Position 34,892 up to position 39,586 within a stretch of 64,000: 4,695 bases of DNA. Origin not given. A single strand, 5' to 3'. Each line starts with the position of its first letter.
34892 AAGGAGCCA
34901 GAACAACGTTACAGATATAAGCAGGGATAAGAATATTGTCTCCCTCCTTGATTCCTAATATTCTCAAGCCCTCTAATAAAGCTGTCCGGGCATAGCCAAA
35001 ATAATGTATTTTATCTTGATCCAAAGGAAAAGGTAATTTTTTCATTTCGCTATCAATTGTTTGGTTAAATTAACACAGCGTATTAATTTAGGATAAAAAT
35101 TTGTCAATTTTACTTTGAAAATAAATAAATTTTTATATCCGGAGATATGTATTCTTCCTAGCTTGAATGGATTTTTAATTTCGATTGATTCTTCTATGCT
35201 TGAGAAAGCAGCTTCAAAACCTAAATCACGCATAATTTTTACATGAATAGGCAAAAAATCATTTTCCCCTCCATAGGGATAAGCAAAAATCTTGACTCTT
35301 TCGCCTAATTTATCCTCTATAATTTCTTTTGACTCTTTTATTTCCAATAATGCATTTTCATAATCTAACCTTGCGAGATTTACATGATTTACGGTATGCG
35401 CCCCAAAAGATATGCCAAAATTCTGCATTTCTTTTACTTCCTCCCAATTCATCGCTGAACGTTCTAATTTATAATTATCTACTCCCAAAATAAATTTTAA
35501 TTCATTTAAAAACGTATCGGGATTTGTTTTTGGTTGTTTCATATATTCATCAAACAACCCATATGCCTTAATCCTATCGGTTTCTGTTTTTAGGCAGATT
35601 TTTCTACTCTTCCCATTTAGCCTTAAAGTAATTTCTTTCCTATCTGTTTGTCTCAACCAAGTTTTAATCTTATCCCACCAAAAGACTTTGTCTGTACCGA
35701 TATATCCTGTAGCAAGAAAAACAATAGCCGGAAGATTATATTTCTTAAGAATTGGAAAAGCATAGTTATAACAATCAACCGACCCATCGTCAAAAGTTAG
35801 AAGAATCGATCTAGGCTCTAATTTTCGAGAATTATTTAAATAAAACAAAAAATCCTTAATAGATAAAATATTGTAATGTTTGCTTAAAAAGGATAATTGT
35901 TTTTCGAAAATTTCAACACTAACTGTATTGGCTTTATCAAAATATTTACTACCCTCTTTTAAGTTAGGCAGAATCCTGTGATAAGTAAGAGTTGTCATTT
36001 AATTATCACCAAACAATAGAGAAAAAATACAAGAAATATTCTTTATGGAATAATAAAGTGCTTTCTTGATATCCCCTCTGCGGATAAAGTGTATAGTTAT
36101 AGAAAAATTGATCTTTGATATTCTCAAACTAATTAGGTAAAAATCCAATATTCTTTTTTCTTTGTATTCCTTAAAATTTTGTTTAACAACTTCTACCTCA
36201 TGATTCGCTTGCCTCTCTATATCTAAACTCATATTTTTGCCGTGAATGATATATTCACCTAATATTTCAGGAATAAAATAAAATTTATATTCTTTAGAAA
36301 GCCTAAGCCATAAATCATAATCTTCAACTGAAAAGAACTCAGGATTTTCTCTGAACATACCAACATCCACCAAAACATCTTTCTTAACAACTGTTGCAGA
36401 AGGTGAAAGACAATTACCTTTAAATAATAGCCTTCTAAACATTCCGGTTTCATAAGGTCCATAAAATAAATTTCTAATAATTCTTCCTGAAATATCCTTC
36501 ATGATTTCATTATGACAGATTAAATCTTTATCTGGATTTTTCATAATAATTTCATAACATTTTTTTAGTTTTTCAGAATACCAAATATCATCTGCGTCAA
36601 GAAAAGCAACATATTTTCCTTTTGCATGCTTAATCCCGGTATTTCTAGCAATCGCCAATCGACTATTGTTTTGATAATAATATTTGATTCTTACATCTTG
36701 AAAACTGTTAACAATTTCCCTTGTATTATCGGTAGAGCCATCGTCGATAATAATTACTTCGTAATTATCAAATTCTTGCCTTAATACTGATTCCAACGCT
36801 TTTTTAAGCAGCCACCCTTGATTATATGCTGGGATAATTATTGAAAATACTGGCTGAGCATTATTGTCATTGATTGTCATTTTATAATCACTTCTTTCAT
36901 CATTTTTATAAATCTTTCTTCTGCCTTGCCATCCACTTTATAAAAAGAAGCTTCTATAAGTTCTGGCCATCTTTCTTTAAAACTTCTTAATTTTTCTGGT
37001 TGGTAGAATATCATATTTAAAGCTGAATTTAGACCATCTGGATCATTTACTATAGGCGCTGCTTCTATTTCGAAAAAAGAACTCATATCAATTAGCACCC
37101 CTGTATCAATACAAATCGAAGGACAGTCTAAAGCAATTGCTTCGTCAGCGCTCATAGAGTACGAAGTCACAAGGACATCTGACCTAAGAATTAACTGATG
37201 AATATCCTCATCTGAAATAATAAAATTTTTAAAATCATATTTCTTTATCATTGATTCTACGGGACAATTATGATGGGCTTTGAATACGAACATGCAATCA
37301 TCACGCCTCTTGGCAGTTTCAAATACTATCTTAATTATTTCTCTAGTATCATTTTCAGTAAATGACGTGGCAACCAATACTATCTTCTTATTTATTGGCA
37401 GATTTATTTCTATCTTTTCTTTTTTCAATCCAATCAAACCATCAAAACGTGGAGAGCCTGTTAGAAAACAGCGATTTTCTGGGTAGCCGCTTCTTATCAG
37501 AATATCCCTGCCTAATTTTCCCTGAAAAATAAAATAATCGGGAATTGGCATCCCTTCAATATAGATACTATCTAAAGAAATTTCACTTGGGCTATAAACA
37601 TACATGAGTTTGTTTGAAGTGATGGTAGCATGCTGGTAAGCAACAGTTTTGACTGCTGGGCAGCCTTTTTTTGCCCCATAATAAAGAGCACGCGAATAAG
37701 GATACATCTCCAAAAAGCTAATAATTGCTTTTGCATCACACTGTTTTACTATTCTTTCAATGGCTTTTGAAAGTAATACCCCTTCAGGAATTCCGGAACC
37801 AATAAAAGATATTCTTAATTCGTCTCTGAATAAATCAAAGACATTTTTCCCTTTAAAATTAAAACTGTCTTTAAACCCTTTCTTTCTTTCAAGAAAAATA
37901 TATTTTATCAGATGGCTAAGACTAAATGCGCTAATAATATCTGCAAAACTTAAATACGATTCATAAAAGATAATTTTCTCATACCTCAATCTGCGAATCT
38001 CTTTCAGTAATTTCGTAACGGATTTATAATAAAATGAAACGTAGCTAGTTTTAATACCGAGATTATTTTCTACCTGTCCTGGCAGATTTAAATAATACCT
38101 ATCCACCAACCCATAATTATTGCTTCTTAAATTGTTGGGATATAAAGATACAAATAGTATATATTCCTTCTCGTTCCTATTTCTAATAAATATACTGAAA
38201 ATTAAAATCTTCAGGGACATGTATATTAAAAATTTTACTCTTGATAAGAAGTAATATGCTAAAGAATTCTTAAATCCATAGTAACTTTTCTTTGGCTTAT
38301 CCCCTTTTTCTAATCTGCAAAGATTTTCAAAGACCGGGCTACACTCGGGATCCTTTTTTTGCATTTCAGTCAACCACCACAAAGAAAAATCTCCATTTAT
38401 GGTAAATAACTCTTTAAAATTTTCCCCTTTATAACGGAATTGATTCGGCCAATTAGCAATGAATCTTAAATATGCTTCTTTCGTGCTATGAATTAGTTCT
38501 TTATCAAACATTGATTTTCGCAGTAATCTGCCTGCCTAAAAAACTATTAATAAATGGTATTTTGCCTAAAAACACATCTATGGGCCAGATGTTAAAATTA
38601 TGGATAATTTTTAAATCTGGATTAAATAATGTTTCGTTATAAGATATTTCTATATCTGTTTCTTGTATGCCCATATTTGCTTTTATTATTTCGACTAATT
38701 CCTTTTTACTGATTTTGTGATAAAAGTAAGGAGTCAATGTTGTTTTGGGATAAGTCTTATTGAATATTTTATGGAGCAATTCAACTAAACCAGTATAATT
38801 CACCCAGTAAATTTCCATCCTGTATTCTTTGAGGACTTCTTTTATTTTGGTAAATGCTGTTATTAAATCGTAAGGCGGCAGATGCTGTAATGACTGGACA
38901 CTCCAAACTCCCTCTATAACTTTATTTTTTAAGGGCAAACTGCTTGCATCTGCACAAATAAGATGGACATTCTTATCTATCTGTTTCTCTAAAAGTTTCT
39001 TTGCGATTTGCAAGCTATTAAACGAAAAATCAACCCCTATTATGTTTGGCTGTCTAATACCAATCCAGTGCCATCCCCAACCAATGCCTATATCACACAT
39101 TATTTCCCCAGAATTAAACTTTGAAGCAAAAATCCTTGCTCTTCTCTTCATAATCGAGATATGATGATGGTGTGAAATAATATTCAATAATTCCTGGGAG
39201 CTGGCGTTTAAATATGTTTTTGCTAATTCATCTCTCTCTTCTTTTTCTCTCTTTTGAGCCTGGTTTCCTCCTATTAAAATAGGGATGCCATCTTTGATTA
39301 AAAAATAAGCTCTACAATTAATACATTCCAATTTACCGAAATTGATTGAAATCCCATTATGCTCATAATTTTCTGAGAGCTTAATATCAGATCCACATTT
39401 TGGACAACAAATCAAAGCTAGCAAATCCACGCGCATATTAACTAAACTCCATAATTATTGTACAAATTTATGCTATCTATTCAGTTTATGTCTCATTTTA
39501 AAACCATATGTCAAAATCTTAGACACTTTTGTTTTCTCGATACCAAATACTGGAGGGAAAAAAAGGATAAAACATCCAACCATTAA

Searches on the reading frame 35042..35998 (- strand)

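Call 68: search_protein_families(library=pfam, proteins=[window:35042-35998:-], max_evalue=0.00001)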
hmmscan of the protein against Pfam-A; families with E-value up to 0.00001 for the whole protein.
window:35042-35998:- (318 aa): 1 family
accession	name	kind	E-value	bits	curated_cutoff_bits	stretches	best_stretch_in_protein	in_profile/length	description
PF01522.26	Polysacc_deac_1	-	1.1e-27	96.9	23.1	2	182-263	45-123/124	Polysaccharide deacetylase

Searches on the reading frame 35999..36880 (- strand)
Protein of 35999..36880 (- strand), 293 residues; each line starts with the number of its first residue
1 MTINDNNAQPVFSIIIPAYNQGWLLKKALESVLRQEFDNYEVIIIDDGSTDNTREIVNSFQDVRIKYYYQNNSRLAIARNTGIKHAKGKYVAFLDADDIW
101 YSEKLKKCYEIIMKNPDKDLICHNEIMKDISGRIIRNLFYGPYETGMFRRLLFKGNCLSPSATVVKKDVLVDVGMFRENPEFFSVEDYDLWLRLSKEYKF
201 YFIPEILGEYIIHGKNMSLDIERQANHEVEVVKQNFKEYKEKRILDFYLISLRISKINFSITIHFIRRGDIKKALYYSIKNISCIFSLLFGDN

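Call 68: search_protein_families(library=pfam, proteins=[window:35999-36880:-], max_evalue=0.00001)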
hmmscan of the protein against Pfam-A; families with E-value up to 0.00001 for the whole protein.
window:35999-36880:- (293 aa): 4 families
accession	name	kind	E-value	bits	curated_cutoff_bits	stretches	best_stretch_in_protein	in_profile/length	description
PF00535.33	Glycos_transf_2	-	5.8e-39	134.1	23.3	1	13-170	1-164/168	Glycosyl transferase family 2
PF10111.15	Glyco_tranf_2_2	-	3.3e-22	79.7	27.3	1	14-235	2-249/276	Glycosyltransferase like family 2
PF13641.12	Glyco_tranf_2_3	-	4.3e-16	60.1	27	1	10-196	2-196/230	Glycosyltransferase like family 2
PF13704.12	Glyco_tranf_2_4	-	1.2e-06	29.3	27.5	1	20-103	2-87/98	Glycosyl transferase family 2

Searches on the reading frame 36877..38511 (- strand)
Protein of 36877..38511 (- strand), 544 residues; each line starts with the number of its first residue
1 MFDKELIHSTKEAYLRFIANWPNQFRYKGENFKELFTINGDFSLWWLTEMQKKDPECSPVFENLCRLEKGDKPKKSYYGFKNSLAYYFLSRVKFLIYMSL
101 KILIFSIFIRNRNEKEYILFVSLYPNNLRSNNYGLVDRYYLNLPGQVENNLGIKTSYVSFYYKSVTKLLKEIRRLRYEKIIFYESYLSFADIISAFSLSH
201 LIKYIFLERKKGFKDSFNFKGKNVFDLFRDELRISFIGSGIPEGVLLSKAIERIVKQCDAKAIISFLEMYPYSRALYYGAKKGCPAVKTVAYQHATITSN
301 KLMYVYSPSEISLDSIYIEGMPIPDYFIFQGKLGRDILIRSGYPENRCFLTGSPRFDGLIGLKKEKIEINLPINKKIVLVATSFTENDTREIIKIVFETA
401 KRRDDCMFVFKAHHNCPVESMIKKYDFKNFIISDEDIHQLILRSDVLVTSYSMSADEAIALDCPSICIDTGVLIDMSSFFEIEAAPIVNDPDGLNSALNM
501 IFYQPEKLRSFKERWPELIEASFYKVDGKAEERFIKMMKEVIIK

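Call 68: search_protein_families(library=pfam, proteins=[window:36877-38511:-], max_evalue=0.00001)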
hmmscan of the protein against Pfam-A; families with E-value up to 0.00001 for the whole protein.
window:36877-38511:- (544 aa): 1 family
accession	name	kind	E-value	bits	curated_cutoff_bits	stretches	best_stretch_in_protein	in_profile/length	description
PF04464.20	Glyphos_transf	-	5.6e-07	29.3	22.1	1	344-452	156-276/367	CDP-Glycerol:Poly(glycerophosphate) glycerophosphotransferase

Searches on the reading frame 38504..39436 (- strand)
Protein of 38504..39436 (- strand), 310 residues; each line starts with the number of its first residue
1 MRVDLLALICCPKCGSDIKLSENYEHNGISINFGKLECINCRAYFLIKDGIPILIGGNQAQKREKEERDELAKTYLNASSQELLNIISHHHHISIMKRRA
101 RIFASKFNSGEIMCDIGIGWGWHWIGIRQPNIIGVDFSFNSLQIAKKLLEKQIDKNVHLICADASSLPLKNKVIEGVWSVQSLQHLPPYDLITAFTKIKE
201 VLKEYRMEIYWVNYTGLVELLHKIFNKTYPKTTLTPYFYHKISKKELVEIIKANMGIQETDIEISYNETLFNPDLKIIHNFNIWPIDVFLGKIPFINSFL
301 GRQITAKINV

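Call 68: search_protein_families(library=pfam, proteins=[window:38504-39436:-], max_evalue=0.00001)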
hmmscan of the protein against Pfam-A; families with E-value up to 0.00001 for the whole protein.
window:38504-39436:- (310 aa): 3 families
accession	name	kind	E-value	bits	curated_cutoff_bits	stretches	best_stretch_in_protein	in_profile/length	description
PF13649.12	Methyltransf_25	-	2.1e-12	48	27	1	114-204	2-95/97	Methyltransferase domain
PF08241.18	Methyltransf_11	-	1.5e-10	42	21.2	1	115-203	2-88/95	Methyltransferase domain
PF13847.12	Methyltransf_31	-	8.1e-06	26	27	0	109-204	3-103/145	Methyltransferase domain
